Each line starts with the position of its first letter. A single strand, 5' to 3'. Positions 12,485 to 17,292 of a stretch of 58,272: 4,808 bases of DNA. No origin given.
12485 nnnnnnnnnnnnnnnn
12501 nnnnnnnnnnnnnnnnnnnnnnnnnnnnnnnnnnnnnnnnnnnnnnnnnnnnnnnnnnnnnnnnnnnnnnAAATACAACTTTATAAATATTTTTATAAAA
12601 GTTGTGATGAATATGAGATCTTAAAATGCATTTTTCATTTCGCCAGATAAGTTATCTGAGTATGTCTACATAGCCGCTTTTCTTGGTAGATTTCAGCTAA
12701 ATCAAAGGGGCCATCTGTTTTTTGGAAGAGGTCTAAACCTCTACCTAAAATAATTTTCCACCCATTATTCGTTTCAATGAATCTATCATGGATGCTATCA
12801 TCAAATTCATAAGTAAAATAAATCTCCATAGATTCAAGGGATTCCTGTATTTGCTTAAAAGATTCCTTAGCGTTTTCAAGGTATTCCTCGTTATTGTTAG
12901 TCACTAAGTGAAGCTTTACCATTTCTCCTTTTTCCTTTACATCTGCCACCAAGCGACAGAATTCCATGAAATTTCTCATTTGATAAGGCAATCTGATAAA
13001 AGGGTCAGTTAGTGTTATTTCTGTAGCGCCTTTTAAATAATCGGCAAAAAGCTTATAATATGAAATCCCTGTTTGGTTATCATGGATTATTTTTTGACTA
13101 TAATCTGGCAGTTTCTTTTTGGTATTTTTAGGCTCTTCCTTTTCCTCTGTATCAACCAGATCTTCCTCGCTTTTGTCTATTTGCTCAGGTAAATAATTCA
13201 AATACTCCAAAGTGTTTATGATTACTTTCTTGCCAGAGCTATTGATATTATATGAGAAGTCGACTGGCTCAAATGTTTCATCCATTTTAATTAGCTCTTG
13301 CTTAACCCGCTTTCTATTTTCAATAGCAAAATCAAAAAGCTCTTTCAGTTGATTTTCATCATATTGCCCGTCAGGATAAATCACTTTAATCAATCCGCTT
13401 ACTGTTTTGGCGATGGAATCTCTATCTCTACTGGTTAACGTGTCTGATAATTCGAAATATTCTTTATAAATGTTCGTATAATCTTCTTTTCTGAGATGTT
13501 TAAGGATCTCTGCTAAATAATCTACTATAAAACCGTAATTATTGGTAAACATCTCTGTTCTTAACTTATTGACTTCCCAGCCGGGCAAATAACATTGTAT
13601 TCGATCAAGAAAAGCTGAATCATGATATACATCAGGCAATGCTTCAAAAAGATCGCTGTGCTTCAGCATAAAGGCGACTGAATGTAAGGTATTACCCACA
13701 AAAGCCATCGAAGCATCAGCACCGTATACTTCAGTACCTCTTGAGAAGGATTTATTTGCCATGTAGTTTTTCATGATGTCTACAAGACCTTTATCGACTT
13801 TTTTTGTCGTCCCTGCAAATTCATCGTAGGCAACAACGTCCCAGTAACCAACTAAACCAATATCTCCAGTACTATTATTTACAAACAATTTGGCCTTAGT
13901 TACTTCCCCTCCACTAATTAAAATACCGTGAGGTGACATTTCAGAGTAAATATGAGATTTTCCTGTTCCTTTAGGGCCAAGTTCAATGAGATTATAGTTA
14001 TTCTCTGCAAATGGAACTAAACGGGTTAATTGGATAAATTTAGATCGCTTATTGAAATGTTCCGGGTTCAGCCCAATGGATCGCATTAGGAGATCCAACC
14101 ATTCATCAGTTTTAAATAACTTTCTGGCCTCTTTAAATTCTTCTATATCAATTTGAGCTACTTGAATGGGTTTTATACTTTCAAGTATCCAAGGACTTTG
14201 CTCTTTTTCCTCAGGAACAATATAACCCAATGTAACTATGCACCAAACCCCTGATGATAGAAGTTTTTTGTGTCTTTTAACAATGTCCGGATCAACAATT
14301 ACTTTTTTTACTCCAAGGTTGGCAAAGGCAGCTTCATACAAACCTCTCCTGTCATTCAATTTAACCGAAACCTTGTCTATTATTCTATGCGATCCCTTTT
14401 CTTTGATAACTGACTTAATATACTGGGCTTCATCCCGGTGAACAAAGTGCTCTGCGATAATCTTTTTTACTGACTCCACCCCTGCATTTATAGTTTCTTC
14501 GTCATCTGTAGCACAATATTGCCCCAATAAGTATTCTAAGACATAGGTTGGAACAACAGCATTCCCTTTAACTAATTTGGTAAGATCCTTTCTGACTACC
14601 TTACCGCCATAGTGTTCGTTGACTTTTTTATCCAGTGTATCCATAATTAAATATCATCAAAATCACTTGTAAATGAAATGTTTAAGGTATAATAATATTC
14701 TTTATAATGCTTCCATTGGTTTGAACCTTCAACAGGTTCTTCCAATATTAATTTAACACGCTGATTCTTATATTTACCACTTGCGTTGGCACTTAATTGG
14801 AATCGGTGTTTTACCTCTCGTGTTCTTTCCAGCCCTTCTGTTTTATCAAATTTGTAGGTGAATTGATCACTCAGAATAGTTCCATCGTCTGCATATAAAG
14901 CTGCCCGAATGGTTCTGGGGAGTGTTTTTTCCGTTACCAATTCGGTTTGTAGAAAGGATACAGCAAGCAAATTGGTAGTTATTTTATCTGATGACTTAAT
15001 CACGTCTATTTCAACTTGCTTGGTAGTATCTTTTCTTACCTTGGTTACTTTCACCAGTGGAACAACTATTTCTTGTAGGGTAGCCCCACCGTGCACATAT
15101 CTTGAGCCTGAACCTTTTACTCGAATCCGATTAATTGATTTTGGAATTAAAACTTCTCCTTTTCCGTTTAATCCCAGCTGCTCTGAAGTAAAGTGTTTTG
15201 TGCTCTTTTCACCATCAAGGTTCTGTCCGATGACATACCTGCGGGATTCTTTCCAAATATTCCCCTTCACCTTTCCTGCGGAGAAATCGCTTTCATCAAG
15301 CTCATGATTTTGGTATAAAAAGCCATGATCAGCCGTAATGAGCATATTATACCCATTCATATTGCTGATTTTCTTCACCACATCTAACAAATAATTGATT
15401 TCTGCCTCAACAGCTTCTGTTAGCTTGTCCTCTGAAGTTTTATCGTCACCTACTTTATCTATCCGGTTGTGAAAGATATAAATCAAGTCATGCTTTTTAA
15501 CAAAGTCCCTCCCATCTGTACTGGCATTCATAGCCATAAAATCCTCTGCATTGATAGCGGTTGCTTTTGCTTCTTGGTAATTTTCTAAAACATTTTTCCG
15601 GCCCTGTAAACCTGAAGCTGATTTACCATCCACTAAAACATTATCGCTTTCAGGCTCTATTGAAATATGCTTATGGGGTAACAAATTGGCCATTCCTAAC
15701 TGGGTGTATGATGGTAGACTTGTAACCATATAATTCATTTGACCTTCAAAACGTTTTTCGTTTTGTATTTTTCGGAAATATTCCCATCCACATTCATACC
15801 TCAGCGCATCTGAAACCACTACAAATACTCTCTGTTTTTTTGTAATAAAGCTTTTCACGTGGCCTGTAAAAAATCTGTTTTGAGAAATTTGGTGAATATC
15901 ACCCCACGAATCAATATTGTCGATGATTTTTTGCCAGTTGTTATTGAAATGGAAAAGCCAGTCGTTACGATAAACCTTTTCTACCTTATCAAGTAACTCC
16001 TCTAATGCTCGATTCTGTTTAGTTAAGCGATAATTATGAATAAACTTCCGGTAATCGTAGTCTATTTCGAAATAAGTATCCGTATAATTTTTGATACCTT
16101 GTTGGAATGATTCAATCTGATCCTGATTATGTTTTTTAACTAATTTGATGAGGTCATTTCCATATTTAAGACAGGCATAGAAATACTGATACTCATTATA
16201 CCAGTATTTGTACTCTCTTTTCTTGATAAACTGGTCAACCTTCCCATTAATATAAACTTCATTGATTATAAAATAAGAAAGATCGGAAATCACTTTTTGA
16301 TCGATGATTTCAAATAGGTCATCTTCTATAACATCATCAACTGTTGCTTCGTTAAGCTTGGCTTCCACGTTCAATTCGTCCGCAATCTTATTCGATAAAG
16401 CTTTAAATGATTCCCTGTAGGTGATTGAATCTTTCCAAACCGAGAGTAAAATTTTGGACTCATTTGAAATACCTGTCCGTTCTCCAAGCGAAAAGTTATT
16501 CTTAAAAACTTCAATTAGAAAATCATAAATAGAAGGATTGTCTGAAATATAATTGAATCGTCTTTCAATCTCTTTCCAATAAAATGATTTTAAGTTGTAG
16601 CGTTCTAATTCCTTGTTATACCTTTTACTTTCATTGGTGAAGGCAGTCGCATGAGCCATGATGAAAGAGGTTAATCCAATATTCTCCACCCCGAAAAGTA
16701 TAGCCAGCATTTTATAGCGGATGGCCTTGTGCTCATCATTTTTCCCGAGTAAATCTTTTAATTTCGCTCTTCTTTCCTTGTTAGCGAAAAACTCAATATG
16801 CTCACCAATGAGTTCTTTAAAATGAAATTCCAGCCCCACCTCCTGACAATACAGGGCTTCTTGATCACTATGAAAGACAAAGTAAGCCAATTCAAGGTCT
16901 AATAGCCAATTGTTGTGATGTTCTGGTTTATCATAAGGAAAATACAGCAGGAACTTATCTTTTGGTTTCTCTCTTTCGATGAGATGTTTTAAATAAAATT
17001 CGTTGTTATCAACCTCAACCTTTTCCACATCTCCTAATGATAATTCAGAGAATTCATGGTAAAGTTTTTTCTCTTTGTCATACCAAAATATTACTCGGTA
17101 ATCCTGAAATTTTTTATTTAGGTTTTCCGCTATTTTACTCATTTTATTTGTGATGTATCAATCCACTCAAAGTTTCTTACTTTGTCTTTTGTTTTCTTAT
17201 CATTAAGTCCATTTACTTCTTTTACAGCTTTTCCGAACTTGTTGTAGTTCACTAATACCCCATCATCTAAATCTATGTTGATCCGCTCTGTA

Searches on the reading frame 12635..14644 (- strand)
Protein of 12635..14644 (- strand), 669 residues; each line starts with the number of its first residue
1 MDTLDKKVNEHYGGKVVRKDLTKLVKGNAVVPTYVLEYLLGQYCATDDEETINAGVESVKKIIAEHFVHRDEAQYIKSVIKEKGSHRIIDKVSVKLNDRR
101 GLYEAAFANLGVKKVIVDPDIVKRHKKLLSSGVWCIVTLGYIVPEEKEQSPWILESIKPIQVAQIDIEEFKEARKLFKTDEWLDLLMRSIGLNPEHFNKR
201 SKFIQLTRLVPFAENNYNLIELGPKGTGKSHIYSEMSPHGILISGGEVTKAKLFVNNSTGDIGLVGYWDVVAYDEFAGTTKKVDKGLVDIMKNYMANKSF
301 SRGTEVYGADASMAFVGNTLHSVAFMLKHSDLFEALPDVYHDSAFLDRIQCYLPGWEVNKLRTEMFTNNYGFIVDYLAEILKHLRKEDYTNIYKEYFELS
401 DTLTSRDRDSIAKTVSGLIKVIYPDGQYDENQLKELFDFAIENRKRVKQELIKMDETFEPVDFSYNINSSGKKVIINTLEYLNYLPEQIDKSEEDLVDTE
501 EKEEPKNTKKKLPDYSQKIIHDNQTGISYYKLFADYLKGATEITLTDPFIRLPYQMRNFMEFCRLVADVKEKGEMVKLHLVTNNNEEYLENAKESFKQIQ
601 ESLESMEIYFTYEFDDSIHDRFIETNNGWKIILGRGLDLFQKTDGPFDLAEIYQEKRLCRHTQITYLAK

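Call 54: search_protein_families(library=ncbifam, proteins=[window:12635-14644:-], max_evalue=0.001)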
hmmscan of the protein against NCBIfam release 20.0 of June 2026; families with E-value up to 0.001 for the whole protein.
window:12635-14644:- (669 aa): 2 families
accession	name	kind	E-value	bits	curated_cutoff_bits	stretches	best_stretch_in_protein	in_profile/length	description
TIGR02653.1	Lon_rel_chp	hypoth_equivalog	3.1e-187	624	628.25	1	3-478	3-479/675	protease Lon-related BREX system protein BrxL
TIGR02688.1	TIGR02688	equivalog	4.1e-181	602.5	329.3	1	8-455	1-448/449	BREX system Lon protease-like protein BrxL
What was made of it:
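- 12635..14644 (-): brxL, full length. TIGR02688, 602 bits (call 54)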

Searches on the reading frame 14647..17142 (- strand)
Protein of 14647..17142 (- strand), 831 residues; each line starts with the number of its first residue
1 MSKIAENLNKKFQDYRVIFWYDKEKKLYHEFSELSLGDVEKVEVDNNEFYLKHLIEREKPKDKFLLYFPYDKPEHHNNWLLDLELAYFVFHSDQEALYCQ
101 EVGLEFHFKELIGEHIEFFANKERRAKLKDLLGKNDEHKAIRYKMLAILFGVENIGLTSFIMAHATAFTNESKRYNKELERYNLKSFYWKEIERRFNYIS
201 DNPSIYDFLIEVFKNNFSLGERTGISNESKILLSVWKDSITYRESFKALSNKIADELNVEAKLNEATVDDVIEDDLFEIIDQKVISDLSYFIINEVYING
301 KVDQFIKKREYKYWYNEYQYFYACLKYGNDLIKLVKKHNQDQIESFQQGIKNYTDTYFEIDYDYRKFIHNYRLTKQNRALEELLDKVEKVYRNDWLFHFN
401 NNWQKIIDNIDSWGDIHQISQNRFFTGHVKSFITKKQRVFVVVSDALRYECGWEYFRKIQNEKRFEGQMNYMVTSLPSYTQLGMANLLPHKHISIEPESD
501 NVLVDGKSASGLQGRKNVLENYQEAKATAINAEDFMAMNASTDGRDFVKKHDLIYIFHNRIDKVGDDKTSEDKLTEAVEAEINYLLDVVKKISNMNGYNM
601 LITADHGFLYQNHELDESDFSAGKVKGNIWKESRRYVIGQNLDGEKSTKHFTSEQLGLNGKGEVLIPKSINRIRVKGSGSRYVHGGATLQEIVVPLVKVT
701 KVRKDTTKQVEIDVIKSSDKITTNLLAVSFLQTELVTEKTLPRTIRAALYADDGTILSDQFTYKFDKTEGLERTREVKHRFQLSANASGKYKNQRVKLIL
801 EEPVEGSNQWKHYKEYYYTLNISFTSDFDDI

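Call 54: search_protein_families(library=ncbifam, proteins=[window:14647-17142:-], max_evalue=0.001)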
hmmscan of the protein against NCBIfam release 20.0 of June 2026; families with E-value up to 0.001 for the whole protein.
window:14647-17142:- (831 aa): 5 families
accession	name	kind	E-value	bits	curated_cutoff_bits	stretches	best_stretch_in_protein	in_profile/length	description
TIGR02687.1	TIGR02687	equivalog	3.8e-209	696.7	270.35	1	3-814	2-842/844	BREX-1 system phosphatase PglZ type A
NF033443.1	BREX_PglZ_6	exception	1.3e-19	70.1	400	1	343-705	381-743/958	BREX-6 system phosphatase PglZ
NF033450.1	BREX_PglZ_1_B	equivalog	3.7e-17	61.7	400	1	331-700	344-675/675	BREX-1 system phosphatase PglZ type B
NF033445.1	BREX_PglZ_4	exception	7.5e-13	47.9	140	1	578-730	564-708/741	BREX-4 system phosphatase PglZ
NF033446.0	BREX_PglZ_2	exception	0.00038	18.8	200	0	575-709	611-731/890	BREX-2 system phosphatase PglZ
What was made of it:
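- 14647..17142 (-): pglZ, full length. TIGR02687, 697 bits (call 54)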
